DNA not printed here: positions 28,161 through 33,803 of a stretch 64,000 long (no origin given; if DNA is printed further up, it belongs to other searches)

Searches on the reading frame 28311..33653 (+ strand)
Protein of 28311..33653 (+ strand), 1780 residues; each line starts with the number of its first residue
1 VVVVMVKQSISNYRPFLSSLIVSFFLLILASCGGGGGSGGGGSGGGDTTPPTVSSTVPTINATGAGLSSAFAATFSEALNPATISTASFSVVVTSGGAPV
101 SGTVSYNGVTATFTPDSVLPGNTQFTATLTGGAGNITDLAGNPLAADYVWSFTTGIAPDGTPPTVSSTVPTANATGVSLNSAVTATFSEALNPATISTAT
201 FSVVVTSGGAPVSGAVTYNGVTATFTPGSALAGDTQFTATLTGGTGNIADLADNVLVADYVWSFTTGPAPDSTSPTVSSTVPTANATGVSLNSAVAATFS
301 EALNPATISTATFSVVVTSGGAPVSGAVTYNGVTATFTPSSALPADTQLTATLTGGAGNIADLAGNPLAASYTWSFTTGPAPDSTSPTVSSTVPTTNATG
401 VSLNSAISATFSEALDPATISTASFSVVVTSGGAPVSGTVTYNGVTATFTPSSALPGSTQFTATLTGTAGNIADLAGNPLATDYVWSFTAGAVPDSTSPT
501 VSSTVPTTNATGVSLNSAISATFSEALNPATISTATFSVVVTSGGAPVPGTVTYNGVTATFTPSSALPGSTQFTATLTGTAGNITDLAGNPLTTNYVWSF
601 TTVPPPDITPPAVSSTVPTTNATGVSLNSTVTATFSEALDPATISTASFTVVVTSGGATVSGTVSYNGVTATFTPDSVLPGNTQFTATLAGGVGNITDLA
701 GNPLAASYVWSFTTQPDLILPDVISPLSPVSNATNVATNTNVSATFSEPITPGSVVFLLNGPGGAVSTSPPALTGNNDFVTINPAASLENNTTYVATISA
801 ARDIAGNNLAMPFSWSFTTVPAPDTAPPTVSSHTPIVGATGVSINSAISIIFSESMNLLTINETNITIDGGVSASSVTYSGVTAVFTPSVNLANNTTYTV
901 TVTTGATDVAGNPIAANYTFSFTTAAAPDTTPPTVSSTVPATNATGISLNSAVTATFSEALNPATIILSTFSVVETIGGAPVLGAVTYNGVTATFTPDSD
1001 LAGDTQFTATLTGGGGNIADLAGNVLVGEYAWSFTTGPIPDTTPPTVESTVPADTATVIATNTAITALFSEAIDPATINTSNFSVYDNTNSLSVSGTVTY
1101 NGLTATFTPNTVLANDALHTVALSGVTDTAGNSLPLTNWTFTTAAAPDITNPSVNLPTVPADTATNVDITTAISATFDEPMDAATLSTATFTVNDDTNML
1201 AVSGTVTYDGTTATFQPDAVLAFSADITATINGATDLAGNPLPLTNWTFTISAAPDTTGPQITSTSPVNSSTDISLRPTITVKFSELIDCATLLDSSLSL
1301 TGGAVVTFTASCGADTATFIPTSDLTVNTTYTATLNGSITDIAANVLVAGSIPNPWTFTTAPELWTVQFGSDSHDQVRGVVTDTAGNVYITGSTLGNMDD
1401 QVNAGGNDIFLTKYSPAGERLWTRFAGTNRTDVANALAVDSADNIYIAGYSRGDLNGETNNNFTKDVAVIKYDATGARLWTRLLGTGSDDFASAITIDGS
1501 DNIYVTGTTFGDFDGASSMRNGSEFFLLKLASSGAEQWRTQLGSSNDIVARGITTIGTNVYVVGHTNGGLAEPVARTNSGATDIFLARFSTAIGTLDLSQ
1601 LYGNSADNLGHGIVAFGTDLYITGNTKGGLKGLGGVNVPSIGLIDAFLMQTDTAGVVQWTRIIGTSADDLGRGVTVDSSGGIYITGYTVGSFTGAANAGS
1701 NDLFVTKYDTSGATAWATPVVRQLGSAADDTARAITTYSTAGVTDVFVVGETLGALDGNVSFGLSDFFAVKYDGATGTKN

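Call 67: search_protein_families(library=pfam, proteins=[window:28311-33653:+], max_evalue=0.00001)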
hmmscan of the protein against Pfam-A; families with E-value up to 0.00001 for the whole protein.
window:28311-33653:+ (1780 aa): 4 families
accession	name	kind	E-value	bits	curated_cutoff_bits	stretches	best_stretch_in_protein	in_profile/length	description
PF13205.12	Big_5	-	9.8e-267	865.6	23.6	12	607-714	1-105/105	Bacterial Ig-like domain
PF06739.17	SBBP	-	1.5e-30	105.3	20.5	3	1480-1514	2-38/38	Beta-propeller repeat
PF04234.18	CopC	-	4.4e-12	47.3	23.3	0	1046-1103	3-58/92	CopC domain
PF10974.15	DUF2804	-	2.1e-06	27.6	26.9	0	1187-1221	164-198/339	Domain of unknown function (DUF2804)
